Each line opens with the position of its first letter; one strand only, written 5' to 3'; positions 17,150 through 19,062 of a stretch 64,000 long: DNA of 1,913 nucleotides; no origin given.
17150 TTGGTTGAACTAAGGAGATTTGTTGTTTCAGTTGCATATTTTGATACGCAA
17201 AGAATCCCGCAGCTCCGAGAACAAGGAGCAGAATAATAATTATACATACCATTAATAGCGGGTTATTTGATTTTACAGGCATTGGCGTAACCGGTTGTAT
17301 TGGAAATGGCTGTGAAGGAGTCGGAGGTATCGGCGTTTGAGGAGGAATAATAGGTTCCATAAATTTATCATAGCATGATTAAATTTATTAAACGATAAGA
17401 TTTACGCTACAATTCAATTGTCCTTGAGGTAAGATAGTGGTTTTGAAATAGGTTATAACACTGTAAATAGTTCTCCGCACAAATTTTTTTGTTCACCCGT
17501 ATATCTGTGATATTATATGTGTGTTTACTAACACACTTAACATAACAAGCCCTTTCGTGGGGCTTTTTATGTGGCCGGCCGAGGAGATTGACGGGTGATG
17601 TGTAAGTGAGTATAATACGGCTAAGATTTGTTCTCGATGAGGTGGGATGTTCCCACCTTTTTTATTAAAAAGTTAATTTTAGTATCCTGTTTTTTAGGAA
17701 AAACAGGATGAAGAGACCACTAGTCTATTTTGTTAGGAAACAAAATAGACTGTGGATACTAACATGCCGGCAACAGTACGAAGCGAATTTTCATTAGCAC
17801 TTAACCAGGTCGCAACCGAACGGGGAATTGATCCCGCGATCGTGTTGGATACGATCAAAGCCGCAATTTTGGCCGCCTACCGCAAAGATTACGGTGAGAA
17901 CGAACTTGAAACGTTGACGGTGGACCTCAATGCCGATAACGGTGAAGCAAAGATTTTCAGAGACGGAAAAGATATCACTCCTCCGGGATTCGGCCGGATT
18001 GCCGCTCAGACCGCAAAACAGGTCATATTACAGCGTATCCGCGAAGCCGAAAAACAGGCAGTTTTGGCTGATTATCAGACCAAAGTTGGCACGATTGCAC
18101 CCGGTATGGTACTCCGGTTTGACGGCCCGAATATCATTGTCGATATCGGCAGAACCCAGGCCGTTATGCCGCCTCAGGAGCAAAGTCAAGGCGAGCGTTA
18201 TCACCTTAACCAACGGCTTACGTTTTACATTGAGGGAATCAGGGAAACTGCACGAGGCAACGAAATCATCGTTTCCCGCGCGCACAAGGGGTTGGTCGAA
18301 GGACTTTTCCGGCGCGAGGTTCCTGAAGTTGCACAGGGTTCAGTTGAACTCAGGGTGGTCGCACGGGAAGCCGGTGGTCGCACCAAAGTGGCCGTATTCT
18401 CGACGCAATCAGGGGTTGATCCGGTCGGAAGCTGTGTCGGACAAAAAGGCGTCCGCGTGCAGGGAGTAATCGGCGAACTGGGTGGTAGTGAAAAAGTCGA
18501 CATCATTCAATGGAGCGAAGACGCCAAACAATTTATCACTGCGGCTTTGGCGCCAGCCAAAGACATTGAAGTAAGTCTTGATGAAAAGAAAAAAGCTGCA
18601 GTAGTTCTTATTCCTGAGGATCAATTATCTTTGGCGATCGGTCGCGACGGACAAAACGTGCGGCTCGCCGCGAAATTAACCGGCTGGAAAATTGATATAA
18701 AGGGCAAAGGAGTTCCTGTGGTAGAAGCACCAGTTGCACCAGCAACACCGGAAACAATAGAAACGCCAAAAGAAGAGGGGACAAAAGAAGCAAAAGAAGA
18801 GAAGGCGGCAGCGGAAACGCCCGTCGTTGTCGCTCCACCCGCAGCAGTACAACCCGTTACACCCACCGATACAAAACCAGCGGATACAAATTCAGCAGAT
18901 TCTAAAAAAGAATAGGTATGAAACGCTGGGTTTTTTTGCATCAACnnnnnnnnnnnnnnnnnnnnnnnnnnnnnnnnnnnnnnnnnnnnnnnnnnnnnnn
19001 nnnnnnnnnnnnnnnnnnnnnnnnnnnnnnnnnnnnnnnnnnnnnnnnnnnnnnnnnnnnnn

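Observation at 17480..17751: Highly structured nusA leader: consensus promoter, two terminator hairpins and twin palindromic stem-loops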

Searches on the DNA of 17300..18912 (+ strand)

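Call 5: search_rna_families(source=window, start=17300, end=17850, threshold=evalue, max_evalue=10, show_alignments=3)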
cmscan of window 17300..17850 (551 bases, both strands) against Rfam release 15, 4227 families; matches with E-value up to 10: 11.
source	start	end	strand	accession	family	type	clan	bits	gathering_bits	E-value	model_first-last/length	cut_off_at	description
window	17635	17747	+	RF00028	Intron_gpI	Intron;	-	20.7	50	0.0052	1-253/253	no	Group I catalytic intron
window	17635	17676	+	RF02433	SpF36_sRNA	Gene; sRNA;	-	19.2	48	6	1-51/51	no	Streptococcus sRNA SpF36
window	17662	17770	-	RF01578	RUF1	Gene; sRNA;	-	17.8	70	0.57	1-264/264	no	Plasmodium RNA of unkown function RUF1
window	17656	17741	+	RF00652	MIR478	Gene; miRNA;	-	17.7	50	4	1-91/91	no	MIR478 microRNA precursor family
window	17723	17744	+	RF01082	SBWMV1_UPD-PKh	Cis-reg;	-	17.3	32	1.6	1-25/25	no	Pseudoknot of upstream pseudoknot domain (UPD) of the 3'UTR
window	17717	17755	-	RF04228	MIR6140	Gene; miRNA;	-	16.4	140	3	1-165/165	no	MIR6140 microRNA precursor family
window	17354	17385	-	RF01379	CRISPR-DR66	Gene; CRISPR;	CL00014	15.3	45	9.9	1-37/37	no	CRISPR RNA direct repeat element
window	17520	17541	-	RF01114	TMV_UPD-PK1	Cis-reg;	-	15.2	33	5.1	1-22/22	no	Pseudoknot of upstream pseudoknot domain (UPD) of the 3'UTR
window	17502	17571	+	RF00513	Trp_leader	Cis-reg; leader;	-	14.8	41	4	1-100/100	no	Tryptophan operon leader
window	17681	17711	+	RF04109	mir-1305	Gene; miRNA;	-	14.8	63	8.5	1-83/83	no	mir-1305 microRNA precursor family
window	17716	17756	+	RF04133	MIR2646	Gene; miRNA;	-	12.4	245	3.9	1-256/256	no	MIR2646 microRNA precursor family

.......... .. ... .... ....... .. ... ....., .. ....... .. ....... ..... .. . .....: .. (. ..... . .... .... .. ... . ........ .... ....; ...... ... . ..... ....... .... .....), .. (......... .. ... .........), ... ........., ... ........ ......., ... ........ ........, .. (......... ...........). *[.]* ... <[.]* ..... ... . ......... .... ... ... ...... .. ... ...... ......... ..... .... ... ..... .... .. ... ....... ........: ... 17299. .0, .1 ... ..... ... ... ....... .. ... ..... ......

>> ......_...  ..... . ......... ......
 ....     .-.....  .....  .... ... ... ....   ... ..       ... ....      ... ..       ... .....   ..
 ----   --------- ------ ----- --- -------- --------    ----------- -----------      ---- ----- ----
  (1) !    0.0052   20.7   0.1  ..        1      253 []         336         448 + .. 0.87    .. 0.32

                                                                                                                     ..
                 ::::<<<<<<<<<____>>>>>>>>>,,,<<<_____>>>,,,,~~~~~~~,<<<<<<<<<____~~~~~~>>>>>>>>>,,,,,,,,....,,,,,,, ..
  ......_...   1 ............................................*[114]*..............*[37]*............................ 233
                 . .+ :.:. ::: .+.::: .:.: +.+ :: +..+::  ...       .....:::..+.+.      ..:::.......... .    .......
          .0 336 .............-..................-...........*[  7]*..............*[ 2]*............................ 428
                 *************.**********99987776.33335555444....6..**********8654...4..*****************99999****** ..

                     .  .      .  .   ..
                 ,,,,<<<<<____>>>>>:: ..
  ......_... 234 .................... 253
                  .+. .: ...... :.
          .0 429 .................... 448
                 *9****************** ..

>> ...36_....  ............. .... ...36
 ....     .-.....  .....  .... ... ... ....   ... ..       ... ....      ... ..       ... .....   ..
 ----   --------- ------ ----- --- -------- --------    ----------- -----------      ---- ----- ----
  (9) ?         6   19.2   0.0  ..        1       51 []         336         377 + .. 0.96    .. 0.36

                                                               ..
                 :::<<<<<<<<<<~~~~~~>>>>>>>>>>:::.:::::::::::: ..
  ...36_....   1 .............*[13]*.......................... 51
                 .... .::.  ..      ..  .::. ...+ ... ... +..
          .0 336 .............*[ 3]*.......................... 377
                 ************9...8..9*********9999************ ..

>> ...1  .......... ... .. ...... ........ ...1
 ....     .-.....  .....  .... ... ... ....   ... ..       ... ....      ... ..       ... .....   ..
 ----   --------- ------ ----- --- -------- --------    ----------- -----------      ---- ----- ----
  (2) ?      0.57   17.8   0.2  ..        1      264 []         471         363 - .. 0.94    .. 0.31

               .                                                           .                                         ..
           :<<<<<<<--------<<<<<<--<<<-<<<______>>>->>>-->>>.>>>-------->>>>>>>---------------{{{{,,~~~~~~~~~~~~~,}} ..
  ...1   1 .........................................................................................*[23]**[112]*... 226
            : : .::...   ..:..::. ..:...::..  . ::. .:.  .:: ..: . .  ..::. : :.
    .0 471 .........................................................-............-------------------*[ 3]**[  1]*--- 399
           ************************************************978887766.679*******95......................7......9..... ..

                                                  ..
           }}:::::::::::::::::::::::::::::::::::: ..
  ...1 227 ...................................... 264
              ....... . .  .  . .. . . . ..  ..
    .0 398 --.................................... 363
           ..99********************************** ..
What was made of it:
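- On Group I intron (Rfam RF00028): Two stretches of the model, 114 and 37 positions, are filled by only 7 and 2 nt of sequence (call 5).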

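Call 39: search_rna_families(source=window, start=17612, end=17682, threshold=evalue, max_evalue=10, show_alignments=4)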
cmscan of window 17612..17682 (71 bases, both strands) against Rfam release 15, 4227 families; matches with E-value up to 10: 9.
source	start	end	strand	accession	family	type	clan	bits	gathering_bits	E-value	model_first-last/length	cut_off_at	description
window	17635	17676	+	RF02433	SpF36_sRNA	Gene; sRNA;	-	19.2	48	0.78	1-51/51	no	Streptococcus sRNA SpF36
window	17655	17671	+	RF01817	RsaB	Gene; sRNA;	-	16.3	55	1.6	44-60/60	no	RNA Staph. aureus A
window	17636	17682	-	RF00082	SraG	Gene; sRNA;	-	14.2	50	1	131-177/177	5'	SraG RNA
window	17612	17670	+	RF00558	L20_leader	Cis-reg; leader;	-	12.5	58.7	1.9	55-127/127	5'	Ribosomal protein L20 leader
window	17616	17667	+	RF04319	BTncRNA_FopS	Gene; sRNA;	-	11.8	56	6.7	23-71/71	no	Bacteroidetes FopS (family of paralogous sRNAs)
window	17629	17682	+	RF00510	Tombus_IRE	Cis-reg;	-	11.7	45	6.9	1-58/94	3'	Tombusvirus internal replication element (IRE)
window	17637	17682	-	RF02901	AaHKsRNA41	Gene; sRNA;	-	9.2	97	2.6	132-187/187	5'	Aggregatibacter sRNA 41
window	17640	17658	-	RF03092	Ocean-VII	Gene; sRNA;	-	7.2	53.5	6.6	19-37/41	no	Ocean-VII RNA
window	17616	17682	+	RF02616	SSRC8_2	Gene; sRNA;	-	5.8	72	7.2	1-67/281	3'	Streptococcus sRNA 8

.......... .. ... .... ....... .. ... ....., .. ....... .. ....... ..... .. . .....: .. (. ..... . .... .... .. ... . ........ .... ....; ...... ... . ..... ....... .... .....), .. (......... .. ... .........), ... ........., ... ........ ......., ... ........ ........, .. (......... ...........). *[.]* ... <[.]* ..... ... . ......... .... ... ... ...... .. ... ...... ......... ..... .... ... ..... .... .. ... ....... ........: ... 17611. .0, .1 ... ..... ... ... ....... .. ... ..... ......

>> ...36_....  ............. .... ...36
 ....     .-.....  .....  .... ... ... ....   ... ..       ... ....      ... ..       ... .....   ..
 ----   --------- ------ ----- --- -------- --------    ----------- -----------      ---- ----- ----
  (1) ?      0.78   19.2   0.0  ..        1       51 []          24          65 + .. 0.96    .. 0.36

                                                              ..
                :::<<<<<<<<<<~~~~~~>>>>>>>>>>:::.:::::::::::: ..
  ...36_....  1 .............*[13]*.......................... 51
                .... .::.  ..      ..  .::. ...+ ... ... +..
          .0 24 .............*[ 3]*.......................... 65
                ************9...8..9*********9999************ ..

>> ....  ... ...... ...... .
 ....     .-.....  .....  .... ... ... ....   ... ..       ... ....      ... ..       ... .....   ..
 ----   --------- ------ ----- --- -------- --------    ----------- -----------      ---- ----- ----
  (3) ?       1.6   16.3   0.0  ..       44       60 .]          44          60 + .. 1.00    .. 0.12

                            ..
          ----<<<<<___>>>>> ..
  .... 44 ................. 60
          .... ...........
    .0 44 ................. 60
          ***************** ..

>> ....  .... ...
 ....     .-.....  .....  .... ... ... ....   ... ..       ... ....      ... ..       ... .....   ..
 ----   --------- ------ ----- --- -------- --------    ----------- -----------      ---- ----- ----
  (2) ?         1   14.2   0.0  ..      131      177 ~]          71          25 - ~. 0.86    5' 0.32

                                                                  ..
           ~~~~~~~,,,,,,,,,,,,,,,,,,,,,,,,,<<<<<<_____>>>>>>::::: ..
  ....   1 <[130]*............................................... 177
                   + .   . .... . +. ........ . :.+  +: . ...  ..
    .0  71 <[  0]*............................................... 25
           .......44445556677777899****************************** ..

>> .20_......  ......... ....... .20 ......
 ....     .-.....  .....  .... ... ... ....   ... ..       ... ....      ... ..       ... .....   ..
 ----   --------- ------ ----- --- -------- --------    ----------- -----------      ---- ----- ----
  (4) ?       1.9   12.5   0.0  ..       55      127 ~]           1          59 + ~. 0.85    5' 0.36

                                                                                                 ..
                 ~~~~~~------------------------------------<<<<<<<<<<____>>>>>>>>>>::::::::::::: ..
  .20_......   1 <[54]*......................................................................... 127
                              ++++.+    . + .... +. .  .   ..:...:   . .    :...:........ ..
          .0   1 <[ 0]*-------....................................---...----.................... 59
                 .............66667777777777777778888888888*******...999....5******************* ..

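Call 50: search_rna_families(source=L006, start=2600, end=3010, threshold=evalue, max_evalue=5, show_alignments=2)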
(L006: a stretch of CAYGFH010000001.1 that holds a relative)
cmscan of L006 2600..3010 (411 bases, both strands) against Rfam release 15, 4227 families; matches with E-value up to 5: 9.
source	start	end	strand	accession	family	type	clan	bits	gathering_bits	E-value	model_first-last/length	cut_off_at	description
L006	2843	2897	+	RF01386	isrB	Gene; sRNA;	-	20.2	35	0.21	1-87/87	no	isrB Hfq binding RNA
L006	2703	2806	+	RF01852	tRNA-Sec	Gene; tRNA;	CL00001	19.7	47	0.2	1-91/91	no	Selenocysteine transfer RNA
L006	2867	2897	+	RF02438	SpF51_sRNA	Gene; sRNA;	-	19.1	50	0.5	1-45/45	no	Streptococcus sRNA SpF51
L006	2917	2990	+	RF04319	BTncRNA_FopS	Gene; sRNA;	-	18.4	56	2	1-71/71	no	Bacteroidetes FopS (family of paralogous sRNAs)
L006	2618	2690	+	RF00331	snoZ169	Gene; snRNA; snoRNA; CD-box;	-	16.8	55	4.1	1-69/69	no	Small nucleolar RNA Z169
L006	2925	2993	+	RF02058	STnc400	Gene;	-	15.7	80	2.1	1-125/125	no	Gammaproteobacterial sRNA STnc400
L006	2762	2807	-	RF04351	Plastid-psbl-rps4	Cis-reg;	-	14.7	68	2.7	1-53/53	no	Plastid-psbl-rps4 3UTR RNA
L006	2934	2998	+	RF01085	TLS-PK4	Cis-reg;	-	14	80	1.6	1-118/118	no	Pseudoknot of tRNA-like structure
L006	2928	2990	+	RF02056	STnc390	Gene; sRNA;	-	13.8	50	4.3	1-60/60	no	Salmonella sRNA STnc390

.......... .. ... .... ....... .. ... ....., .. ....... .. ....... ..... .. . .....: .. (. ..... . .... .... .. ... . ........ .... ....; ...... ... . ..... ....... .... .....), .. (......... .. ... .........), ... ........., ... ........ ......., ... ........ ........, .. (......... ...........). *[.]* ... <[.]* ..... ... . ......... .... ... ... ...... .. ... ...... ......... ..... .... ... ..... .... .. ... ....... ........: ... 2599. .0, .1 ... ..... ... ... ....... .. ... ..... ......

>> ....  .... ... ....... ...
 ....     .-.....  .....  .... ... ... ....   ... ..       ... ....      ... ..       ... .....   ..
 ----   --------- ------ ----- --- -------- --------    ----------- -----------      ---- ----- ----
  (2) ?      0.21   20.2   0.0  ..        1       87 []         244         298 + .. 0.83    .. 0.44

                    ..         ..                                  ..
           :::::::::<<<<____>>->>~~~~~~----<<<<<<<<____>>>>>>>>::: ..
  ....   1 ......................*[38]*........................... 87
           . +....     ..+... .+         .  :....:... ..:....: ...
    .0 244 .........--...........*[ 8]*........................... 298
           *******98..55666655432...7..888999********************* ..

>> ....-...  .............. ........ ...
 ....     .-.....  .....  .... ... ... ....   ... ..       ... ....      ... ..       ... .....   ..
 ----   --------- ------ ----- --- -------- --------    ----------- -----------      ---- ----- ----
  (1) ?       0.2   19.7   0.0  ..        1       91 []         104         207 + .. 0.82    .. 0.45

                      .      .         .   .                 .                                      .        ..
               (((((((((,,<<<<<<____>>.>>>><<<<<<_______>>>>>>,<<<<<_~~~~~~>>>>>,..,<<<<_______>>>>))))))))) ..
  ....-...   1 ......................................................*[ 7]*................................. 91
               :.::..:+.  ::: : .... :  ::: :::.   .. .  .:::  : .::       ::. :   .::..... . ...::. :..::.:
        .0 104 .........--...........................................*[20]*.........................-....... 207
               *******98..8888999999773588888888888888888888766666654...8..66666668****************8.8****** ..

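Call 51: build_rna_model(alignment_id=A2, structure=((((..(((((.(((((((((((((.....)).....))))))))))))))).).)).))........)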
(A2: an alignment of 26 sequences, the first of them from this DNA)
Model R1 built from alignment A2 (26 sequences, 68 columns); structure: as given.
model positions 60; base pairs 22; branch points 0; effective number of sequences 6.16; information 0.931 bits per position. Calibrated on 0.2 Mb of random sequence (short: E-values are rough).
structure used (alignment columns):
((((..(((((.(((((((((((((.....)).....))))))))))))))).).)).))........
